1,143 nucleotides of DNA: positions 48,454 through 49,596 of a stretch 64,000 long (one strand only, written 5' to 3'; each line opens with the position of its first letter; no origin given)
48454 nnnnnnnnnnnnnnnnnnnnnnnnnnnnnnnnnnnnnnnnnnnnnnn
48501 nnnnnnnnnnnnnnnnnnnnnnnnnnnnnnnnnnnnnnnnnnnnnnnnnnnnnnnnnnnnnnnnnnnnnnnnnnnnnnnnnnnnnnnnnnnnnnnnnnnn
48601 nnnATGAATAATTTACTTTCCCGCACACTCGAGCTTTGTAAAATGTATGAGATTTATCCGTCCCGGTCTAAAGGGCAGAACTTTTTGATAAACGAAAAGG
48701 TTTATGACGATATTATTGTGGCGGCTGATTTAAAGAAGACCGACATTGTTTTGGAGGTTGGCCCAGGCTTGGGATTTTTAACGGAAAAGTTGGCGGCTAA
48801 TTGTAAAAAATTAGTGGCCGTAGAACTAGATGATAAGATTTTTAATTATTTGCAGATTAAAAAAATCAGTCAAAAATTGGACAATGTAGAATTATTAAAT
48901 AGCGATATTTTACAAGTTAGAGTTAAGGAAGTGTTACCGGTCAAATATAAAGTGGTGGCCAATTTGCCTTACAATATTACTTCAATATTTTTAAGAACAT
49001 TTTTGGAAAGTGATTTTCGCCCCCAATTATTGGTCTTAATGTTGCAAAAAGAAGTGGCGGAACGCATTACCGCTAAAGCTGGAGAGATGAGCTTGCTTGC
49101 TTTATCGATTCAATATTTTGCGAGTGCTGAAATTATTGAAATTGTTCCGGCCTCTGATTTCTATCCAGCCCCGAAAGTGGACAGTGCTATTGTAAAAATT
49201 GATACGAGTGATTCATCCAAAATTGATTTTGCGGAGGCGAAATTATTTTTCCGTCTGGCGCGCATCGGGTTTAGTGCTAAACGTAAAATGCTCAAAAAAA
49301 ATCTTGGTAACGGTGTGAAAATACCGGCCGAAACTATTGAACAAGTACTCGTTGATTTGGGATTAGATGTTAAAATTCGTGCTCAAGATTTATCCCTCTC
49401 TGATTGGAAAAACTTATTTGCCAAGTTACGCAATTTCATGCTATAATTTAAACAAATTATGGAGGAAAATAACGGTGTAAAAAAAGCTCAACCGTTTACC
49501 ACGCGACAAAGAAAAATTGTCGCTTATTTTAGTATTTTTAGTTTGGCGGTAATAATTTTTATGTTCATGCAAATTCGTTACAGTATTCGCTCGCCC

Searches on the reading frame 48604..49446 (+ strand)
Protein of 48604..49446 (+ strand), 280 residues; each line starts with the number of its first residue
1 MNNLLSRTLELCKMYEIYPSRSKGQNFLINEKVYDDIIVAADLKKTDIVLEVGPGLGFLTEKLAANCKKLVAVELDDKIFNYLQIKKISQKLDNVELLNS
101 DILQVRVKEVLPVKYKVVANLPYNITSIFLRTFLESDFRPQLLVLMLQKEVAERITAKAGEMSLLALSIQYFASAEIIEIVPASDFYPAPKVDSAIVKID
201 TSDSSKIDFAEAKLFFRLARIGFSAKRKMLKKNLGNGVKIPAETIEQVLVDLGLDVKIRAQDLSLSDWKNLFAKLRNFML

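Call 9: search_protein_families(library=pfam, proteins=[window:48604-49446:+])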
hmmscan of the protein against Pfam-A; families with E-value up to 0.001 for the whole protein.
window:48604-49446:+ (280 aa): 2 families
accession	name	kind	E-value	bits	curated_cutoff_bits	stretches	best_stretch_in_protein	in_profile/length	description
PF00398.26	RrnaAD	-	1e-53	182.6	24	1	21-274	6-260/263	Ribosomal RNA adenine dimethylase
PF13649.12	Methyltransf_25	-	0.00046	21.2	27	0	49-107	1-60/97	Methyltransferase domain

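Call 10: find_related_loci(query=window:48604-49446:+, collection=genome_contigs, flank=3000)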
Query window:48604-49446:+ (280 aa) in genome_contigs; peptide patterns used: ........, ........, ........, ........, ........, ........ (x = any residue, [..] = any of these).
600 stretches matched a pattern (row limit reached: there are more); 564 encode a relative of the query (tblastn E <= 1e-3); the best 80 are kept; 80 distinct loci.
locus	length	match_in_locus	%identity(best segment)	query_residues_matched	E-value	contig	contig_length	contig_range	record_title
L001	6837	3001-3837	58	1-280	1e-100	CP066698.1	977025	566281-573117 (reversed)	MAG: Candidatus Falkowbacteria bacterium isolate NC_groundwater_1683_Pr3_B-0.1um_40_26 chromosome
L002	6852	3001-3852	58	1-280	1e-100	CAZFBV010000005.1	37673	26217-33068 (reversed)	MAG TPA_asm: uncultured Gammaproteobacteria bacterium isolate SRP170004_co1_568 genome assembly, contig: NODE_1480_lengt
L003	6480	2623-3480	56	1-280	2e-98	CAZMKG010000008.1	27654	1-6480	MAG TPA_asm: uncultured Gammaproteobacteria bacterium isolate SRP263991_co7_264 genome assembly, contig: NODE_2400_lengt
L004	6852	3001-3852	56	1-280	4e-98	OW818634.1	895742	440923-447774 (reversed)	metagenome genome assembly, chromosome: 1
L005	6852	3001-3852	57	1-280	1e-97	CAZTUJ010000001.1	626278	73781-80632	MAG TPA_asm: uncultured Gammaproteobacteria bacterium isolate SRP272421_co2_96 genome assembly, contig: NODE_1_length_62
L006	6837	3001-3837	55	1-280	1e-97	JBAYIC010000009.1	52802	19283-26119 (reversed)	MAG: Patescibacteria group bacterium isolate SO_2016_GW1_19 scaffold01244_OW334_2016, whole genome shotgun sequence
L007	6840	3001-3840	56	1-280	4e-96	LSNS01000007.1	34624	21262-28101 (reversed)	MAG: Parcubacteria group bacterium M6-OD1-4 Contig4783, whole genome shotgun sequence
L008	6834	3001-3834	56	3-280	8e-96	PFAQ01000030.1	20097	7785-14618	MAG: Candidatus Falkowbacteria bacterium CG10_big_fil_rev_8_21_14_0_10_39_9 CG10_8_21_14_0.10_scaffold_2302_c, whole gen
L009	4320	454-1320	54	1-280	5e-95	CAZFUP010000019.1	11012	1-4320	MAG TPA_asm: uncultured Gammaproteobacteria bacterium isolate SRP239243_co1_442 genome assembly, contig: NODE_10485_leng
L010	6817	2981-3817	55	1-280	8e-95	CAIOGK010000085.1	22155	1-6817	Candidatus Falkowbacteria bacterium isolate Loclat_bin-04004 genome assembly, contig: bin-04004:085/137, whole genome sh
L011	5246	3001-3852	55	1-280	2e-94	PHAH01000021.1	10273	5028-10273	MAG: Candidatus Falkowbacteria bacterium HGW-Falkowbacteria-2 08E140C01_scaffold_4144, whole genome shotgun sequence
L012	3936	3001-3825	56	3-272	2e-94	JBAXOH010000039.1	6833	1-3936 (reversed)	MAG: bacterium isolate ELA500 MAG500_39, whole genome shotgun sequence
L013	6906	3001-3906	53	3-280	1e-93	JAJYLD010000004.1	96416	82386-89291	MAG: bacterium isolate DBS2-1.bin63 NODE_379_length_96416_cov_4.784804, whole genome shotgun sequence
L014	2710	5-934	52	3-275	9e-96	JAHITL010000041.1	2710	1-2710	MAG: Patescibacteria group bacterium isolate MM_PC_MetaG.mb.212 MM_PC_MetaG.mb.212_k141_288829, whole genome shotgun seq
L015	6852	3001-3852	53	1-280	3e-93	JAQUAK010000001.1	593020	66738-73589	MAG: Patescibacteria group bacterium isolate STC_82 NODE_12_length_593020_cov_6.814130_Sandtown_C, whole genome shotgun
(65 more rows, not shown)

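Call 20: find_encoding_contigs(protein=window:48604-49446:+, flank=4000, max_places=10)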
Protein window:48604-49446:+ (280 aa): 7 contigs read that carry it; 4 places shown.
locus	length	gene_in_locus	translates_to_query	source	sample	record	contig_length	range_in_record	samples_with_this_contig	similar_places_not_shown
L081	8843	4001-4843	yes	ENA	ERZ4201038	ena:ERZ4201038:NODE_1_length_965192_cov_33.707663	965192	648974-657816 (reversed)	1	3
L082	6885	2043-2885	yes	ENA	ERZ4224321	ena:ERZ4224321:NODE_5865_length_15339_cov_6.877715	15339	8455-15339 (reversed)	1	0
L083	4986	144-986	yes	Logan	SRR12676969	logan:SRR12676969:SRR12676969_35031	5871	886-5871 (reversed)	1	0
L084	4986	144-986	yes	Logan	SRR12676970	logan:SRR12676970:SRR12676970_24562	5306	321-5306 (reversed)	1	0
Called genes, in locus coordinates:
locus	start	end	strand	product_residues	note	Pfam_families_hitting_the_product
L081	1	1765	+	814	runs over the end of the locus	PF00133:tRNA-synt_1, PF09334:tRNA-synt_1g, PF13603:tRNA-synt_1_2, PF00133:tRNA-synt_1, PF08264:Anticodon_1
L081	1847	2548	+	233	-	-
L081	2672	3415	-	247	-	-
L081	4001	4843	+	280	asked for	PF00398:RrnaAD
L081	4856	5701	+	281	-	PF18884:TSP3_bac (weak)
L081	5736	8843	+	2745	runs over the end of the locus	-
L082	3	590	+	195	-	?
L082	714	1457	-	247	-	-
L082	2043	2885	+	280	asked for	PF00398:RrnaAD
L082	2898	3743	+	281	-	PF18884:TSP3_bac (weak)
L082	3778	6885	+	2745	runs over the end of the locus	-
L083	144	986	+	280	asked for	PF00398:RrnaAD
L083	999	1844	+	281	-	PF18884:TSP3_bac (weak)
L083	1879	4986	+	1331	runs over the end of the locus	?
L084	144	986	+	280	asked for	PF00398:RrnaAD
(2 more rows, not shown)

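Call 21: find_homologous_proteins(query=window:48604-49446:+, max_evalue=1e-60)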
Query window:48604-49446:+ (280 aa): 1780 proteins with E <= 1e-60 among 8000 candidates; the best 120 are listed.
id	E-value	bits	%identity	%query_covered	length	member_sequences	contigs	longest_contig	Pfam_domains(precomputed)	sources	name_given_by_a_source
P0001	1.0e-171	587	100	100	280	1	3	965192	PF00398.27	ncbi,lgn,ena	ncbi:MAG: 16S rRNA (adenine(1518)-N(6)/adenine(1519)-N(6))-dimethyltransferase RsmA [Candidatus Falk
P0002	1.6e-134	465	78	100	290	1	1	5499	PF00398.27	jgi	-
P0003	5.6e-131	454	78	100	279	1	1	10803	PF00398.27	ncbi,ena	-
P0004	4.8e-123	428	74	95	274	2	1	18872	PF00398.27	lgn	-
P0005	1.5e-101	357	62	99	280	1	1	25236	PF00398.27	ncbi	-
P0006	1.2e-99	351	60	99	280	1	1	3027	PF00398.27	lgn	-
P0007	1.6e-99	351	61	99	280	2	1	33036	PF00398.27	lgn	-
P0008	1.8e-99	350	59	99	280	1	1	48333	PF00398.27,PF01135.26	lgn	-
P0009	2.7e-99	350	60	99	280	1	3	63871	PF00398.27,PF01135.26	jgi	jgi:16S rRNA (adenine1518-N6/adenine1519-N6)-dimethyltransferase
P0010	1.7e-98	347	60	99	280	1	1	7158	PF00398.27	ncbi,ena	-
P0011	1.8e-98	347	61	99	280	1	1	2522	PF00398.27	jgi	jgi:16S rRNA (adenine1518-N6/adenine1519-N6)-dimethyltransferase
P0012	2.6e-98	347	59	99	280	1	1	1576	PF00398.27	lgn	-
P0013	4.8e-98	346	60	100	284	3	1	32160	PF00398.27,PF13649.13,PF02390.24,PF02475.24,PF01135.26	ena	-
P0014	5.1e-98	346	59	99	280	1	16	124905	PF00398.27,PF02475.24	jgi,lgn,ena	-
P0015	6.0e-98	345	61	99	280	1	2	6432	PF00398.27,PF01135.26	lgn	-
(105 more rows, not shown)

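Call 22: find_encoding_contigs(protein=P0002, flank=5000, max_places=3)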
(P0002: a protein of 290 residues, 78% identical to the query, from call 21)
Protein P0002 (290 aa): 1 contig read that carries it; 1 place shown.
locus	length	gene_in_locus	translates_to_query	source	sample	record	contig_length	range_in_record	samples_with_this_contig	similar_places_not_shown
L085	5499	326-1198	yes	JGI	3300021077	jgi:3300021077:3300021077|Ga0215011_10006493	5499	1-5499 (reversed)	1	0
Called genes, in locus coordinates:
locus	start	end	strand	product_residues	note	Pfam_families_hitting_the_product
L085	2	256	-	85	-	?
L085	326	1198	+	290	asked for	PF00398:RrnaAD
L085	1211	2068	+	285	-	PF18884:TSP3_bac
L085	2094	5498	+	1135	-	?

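Call 23: find_encoding_contigs(protein=P0003, flank=5000, max_places=3)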
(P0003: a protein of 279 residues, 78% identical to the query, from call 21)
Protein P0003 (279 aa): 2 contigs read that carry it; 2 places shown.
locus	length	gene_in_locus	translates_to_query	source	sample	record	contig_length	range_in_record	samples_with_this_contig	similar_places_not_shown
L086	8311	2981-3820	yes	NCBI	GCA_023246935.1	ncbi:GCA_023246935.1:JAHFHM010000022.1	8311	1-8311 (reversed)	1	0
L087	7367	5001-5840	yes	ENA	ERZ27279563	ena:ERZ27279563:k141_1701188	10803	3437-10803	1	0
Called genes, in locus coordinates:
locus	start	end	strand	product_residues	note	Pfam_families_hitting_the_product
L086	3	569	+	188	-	?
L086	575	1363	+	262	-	PF00133:tRNA-synt_1, PF09334:tRNA-synt_1g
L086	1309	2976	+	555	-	PF13603:tRNA-synt_1_2, PF00133:tRNA-synt_1, PF08264:Anticodon_1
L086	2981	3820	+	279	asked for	PF00398:RrnaAD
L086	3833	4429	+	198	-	PF18884:TSP3_bac (weak)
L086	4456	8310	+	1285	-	?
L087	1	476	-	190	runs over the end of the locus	PF01558:POR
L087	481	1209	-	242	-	PF13462:Thioredoxin_4, PF01323:DSBA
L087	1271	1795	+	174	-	PF03734:YkuD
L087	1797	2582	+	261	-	PF03372:Exo_endo_phos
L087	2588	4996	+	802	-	PF00133:tRNA-synt_1, PF09334:tRNA-synt_1g, PF13603:tRNA-synt_1_2, PF00133:tRNA-synt_1, PF08264:Anticodon_1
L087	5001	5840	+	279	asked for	PF00398:RrnaAD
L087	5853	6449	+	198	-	PF18884:TSP3_bac (weak)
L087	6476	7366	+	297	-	?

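Call 24: find_encoding_contigs(protein=P0004, flank=5000, max_places=3)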
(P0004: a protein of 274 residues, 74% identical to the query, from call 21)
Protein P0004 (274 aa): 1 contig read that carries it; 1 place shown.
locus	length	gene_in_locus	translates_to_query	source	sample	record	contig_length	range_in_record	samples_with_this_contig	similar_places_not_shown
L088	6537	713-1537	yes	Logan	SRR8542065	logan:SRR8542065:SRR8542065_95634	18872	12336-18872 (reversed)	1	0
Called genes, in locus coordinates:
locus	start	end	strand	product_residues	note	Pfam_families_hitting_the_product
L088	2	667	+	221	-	?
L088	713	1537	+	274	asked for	PF00398:RrnaAD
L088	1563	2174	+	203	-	PF18884:TSP3_bac (faint)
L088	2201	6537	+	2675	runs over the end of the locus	-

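Call 29: search_protein_families(library=pfam, proteins=[L085:2-256:-], max_evalue=10)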
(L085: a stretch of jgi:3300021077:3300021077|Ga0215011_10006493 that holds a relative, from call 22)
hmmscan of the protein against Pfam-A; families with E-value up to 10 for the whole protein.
L085:2-256:- (85 aa): 1 family
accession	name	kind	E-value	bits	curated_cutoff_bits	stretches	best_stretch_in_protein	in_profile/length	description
PF10543.14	ORF6N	-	3.4e-22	79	27.8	1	21-82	2-63/86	ORF6N domain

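Call 34: find_homologous_proteins(query=L085:2-256:-, max_evalue=0.00001)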
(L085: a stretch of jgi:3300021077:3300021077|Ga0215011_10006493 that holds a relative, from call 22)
Query L085:2-256:- (85 aa): 1076 proteins with E <= 0.00001 among 1101 candidates; the best 120 are listed.
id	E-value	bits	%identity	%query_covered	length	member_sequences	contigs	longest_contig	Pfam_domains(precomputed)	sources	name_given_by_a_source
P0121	4.8e-30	121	72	100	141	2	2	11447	PF10543.15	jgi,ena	-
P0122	2.5e-28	116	71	100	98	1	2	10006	PF10543.15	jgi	-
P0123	4.1e-26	108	67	96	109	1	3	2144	PF10543.15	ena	-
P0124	9.2e-26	107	69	92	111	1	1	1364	PF10543.15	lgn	-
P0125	4.3e-25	105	53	100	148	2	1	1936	PF10543.15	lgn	-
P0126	5.7e-25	105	67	86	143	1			PF10543.15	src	-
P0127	1.0e-24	104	73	86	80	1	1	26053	PF10543.15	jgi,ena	-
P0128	1.0e-24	104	67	95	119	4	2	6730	PF10543.15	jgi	-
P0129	1.7e-24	103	66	89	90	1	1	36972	PF10543.15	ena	-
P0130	2.3e-24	103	57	92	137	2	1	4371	PF10543.15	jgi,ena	-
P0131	3.4e-24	102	63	99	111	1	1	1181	PF10543.15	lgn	-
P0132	4.2e-24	102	68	89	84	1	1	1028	PF10543.15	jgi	jgi:hypothetical protein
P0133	5.1e-24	102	74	86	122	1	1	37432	PF10543.15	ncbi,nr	ncbi:MAG: ORF6N domain-containing protein [Nitrospirae bacterium]|nr:ORF6N domain-containing protein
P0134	6.1e-24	102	67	86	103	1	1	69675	PF10543.15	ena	-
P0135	1.9e-23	100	71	92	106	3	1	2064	PF10543.15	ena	-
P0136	2.2e-23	100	71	86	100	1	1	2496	PF10543.15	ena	-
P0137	2.6e-23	100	66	89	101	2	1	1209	PF10543.15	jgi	jgi:ORF6N domain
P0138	3.0e-23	99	74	86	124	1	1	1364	PF10543.15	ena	-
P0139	3.1e-23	99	68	86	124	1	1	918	PF10543.15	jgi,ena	-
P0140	3.4e-23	99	61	93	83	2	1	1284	PF10543.15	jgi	jgi:hypothetical protein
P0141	4.8e-23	99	66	86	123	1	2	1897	PF10543.15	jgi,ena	-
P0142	4.8e-23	99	70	86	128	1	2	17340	PF10543.15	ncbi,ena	-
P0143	6.3e-23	98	69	88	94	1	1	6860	PF10543.15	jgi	jgi:hypothetical protein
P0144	6.3e-23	98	50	80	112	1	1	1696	PF10543.15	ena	-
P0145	7.3e-23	98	65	96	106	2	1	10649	PF10543.15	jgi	jgi:hypothetical protein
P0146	7.6e-23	98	70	86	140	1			PF10543.15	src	-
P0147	8.3e-23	98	68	86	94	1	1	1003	PF10543.15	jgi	jgi:hypothetical protein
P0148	9.6e-23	98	47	80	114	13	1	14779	PF10543.15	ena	-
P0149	9.6e-23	98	77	75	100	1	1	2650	PF10543.15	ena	-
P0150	9.7e-23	98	69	94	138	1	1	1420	PF10543.15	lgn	-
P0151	1.0e-22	98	66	86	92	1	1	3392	PF10543.15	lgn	-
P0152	1.2e-22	97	48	80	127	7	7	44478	PF10543.15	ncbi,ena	-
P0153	1.2e-22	97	65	100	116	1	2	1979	PF10543.15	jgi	jgi:hypothetical protein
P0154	1.3e-22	97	71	93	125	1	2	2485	PF10543.15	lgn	-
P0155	1.4e-22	97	63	92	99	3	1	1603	PF10543.15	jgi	jgi:hypothetical protein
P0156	1.6e-22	97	61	88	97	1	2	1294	PF10543.15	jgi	-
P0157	1.7e-22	97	72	80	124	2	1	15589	PF10543.15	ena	-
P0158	1.7e-22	97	71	76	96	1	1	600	PF10543.15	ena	-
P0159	1.8e-22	97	68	87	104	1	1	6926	PF10543.15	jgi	jgi:hypothetical protein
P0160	1.8e-22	97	68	86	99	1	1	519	PF10543.15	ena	-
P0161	1.9e-22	97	62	89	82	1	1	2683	PF10543.15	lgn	-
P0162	2.0e-22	97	73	86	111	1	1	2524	PF10543.15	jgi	jgi:hypothetical protein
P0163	2.0e-22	97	53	100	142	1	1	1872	PF10543.15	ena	-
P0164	2.2e-22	97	70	86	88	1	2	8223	PF10543.15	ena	-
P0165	2.3e-22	97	62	92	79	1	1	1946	PF10543.15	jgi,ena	-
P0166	2.4e-22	96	67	86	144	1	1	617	PF10543.15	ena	-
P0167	2.5e-22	96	68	86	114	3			PF10543.15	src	-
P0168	2.5e-22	96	71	86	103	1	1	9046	PF10543.15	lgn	-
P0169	2.9e-22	96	74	80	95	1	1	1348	PF10543.15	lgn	-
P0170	3.0e-22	96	66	94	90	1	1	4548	PF10543.15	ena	-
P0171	3.0e-22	96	69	91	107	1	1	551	PF10543.15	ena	-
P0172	3.1e-22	96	74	80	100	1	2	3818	PF10543.15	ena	-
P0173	3.1e-22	96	65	94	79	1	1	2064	PF10543.15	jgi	jgi:hypothetical protein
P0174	3.4e-22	96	59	95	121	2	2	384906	PF10543.15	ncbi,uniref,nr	ncbi:ORF6N domain-containing protein [Mucilaginibacter sp.]|uniref:ORF6N domain-containing protein n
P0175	3.4e-22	96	73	86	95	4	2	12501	PF10543.15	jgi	jgi:hypothetical protein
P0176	3.4e-22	96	63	100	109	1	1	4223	PF10543.15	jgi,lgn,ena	-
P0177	3.6e-22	96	72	80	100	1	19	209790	PF10543.15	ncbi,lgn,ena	-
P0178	3.8e-22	96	68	86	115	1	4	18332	PF10543.15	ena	-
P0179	4.0e-22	96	64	100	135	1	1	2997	PF10543.15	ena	-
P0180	4.1e-22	96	72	80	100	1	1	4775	PF10543.15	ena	-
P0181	4.1e-22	96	72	80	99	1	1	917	PF10543.15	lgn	-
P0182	4.3e-22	96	72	80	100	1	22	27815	PF10543.15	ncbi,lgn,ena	-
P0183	4.4e-22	96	63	92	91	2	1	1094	PF10543.15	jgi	jgi:hypothetical protein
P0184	4.4e-22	96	71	80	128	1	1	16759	PF10543.15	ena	-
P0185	4.6e-22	96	71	82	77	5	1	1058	PF10543.15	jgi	-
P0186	5.2e-22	95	70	82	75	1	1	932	PF10543.15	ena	-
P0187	5.4e-22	95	67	88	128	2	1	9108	PF10543.15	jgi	jgi:hypothetical protein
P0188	5.6e-22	95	67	86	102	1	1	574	PF10543.15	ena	-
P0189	5.8e-22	95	63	93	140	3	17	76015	PF10543.15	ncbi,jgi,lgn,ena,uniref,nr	ncbi:MAG: hypothetical protein A2V81_01620 [Candidatus Abawacabacteria bacterium RBG_16_42_10]|unire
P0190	5.8e-22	95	69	87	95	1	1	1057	PF10543.15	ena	-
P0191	6.0e-22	95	71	86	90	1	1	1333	PF10543.15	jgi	jgi:hypothetical protein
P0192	6.0e-22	95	65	94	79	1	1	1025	PF10543.15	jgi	-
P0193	6.3e-22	95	64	86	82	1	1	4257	PF10543.15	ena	-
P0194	6.8e-22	95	64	94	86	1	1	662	PF10543.15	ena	-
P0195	7.0e-22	95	61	96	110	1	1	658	PF10543.15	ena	-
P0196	7.1e-22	95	65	93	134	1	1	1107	PF10543.15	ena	-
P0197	7.2e-22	95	67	88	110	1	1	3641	PF10543.15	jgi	jgi:hypothetical protein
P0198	7.4e-22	95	62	93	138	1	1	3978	PF10543.15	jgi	jgi:hypothetical protein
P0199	7.5e-22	95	66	89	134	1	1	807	PF10543.15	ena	-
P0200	7.6e-22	95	70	82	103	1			PF10543.15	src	-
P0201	9.0e-22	95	73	78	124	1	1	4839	PF10543.15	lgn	-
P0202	9.0e-22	95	71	80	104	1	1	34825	PF10543.15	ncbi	-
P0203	9.3e-22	95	72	80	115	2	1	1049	PF10543.15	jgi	jgi:ORF6N domain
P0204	9.4e-22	95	67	86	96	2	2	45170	PF10543.15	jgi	-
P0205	9.4e-22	95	66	94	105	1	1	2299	PF10543.15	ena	-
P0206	1.0e-21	94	62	89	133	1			PF10543.15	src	-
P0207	1.1e-21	94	70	86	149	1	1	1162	PF10543.15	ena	-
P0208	1.2e-21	94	65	88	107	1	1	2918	PF10543.15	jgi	-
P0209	1.2e-21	94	71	86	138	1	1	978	PF10543.15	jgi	jgi:hypothetical protein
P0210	1.2e-21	94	68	86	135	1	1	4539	PF10543.15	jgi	jgi:hypothetical protein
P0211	1.2e-21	94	68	86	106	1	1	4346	PF10543.15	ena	-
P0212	1.2e-21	94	73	86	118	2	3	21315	PF10543.15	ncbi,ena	-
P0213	1.3e-21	94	67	86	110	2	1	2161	PF10543.15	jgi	jgi:hypothetical protein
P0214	1.3e-21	94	60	92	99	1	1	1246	PF10543.15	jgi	jgi:hypothetical protein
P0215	1.3e-21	94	68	86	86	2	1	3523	PF10543.15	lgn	-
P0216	1.4e-21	94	68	86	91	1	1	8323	PF10543.15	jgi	jgi:hypothetical protein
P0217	1.4e-21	94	73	75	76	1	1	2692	PF10543.15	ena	-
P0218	1.4e-21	94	71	86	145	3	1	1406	PF10543.15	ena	-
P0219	1.4e-21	94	66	86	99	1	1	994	PF10543.15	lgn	-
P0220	1.4e-21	94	68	91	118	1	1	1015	PF10543.15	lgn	-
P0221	1.5e-21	94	63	86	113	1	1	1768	PF10543.15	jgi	-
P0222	1.6e-21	94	63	86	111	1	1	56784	PF10543.15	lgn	-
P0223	1.6e-21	94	71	86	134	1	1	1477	PF10543.15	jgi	jgi:hypothetical protein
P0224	1.7e-21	94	70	82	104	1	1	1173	PF10543.15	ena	-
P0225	1.8e-21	94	67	88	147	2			PF10543.15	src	-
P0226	1.8e-21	94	62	92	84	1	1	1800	PF10543.15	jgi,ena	-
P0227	1.8e-21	94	71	86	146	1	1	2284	PF10543.15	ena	-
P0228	1.9e-21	94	64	94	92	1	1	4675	PF10543.15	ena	-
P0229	1.9e-21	94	69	82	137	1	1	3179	PF10543.15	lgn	-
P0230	2.1e-21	93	64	94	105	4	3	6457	PF10543.15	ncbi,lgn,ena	-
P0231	2.3e-21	93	66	86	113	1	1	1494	PF10543.15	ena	-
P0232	2.4e-21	93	73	82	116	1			PF10543.15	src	-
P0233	2.4e-21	93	66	86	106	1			PF10543.15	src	-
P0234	2.9e-21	93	64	86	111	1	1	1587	PF10543.15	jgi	jgi:hypothetical protein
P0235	3.0e-21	93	66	86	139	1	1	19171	PF10543.15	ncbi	-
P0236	3.1e-21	93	68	86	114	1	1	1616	PF10543.15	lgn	-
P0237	3.1e-21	93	65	84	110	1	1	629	PF10543.15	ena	-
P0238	3.3e-21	93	68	86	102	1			PF10543.15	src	-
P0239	3.5e-21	93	66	87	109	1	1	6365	PF10543.15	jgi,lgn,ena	-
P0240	3.5e-21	93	71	86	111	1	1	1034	PF10543.15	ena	-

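Call 43: find_encoding_contigs(protein=P0121, flank=3000, max_places=3)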
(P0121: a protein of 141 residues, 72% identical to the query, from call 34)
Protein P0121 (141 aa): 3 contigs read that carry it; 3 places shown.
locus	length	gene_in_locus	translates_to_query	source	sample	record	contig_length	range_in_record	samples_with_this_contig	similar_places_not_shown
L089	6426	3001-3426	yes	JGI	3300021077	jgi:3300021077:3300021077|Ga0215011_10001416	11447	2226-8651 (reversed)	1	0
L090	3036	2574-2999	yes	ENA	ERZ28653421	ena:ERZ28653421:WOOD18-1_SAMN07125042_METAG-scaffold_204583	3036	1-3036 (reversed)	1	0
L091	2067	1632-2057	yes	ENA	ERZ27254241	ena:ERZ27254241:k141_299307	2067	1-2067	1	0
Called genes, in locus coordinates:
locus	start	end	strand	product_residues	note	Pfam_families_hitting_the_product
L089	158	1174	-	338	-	PF21694:DNA_pol3_delta_C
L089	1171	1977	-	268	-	PF01177:Asp_Glu_race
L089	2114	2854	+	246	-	-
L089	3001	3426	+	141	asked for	PF10543:ORF6N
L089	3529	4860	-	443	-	PF08245:Mur_ligase_M, PF02875:Mur_ligase_C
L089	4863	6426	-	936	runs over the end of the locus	PF02739:5_3_exonuc_N, PF01367:5_3_exonuc, PF01612:DNA_pol_A_exo1, PF22619:DNA_polI_exo1, PF00476:DNA_pol_A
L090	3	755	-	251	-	?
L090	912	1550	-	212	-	PF01177:Asp_Glu_race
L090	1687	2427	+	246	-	-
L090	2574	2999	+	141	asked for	PF10543:ORF6N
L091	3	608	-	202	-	?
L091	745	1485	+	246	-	-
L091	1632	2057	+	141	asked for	PF10543:ORF6N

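Call 44: find_encoding_contigs(protein=P0122, flank=3000, max_places=3)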
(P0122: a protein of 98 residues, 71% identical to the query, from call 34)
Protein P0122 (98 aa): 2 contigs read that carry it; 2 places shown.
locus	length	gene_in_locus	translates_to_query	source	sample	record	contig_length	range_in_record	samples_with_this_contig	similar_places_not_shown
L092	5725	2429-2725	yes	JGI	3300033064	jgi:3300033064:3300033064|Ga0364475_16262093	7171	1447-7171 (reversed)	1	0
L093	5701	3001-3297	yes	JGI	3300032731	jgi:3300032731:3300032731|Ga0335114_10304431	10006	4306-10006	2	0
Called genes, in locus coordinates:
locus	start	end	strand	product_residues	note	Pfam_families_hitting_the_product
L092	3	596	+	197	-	?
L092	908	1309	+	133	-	-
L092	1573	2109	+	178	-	PF01467:CTP_transf_like (weak)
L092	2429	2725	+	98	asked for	PF10543:ORF6N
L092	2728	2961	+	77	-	-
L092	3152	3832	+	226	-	PF03266:NTPase_1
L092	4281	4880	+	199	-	-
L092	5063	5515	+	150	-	PF00293:NUDIX, PF14815:NUDIX_4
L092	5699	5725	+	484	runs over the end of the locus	PF03193:RsgA_GTPase (faint), PF00005:ABC_tran, PF01637:ATPase_2 (faint), PF02463:SMC_N (faint), PF13191:AAA_16 (faint), PF13401:AAA_22 (faint), PF00005:ABC_tran, PF13304:AAA_21 (weak), +3 more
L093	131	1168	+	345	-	PF13310:Virulence_RhuM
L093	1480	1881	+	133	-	-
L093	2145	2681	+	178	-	PF01467:CTP_transf_like (weak)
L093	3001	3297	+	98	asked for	PF10543:ORF6N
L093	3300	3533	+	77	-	-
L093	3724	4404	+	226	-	PF03266:NTPase_1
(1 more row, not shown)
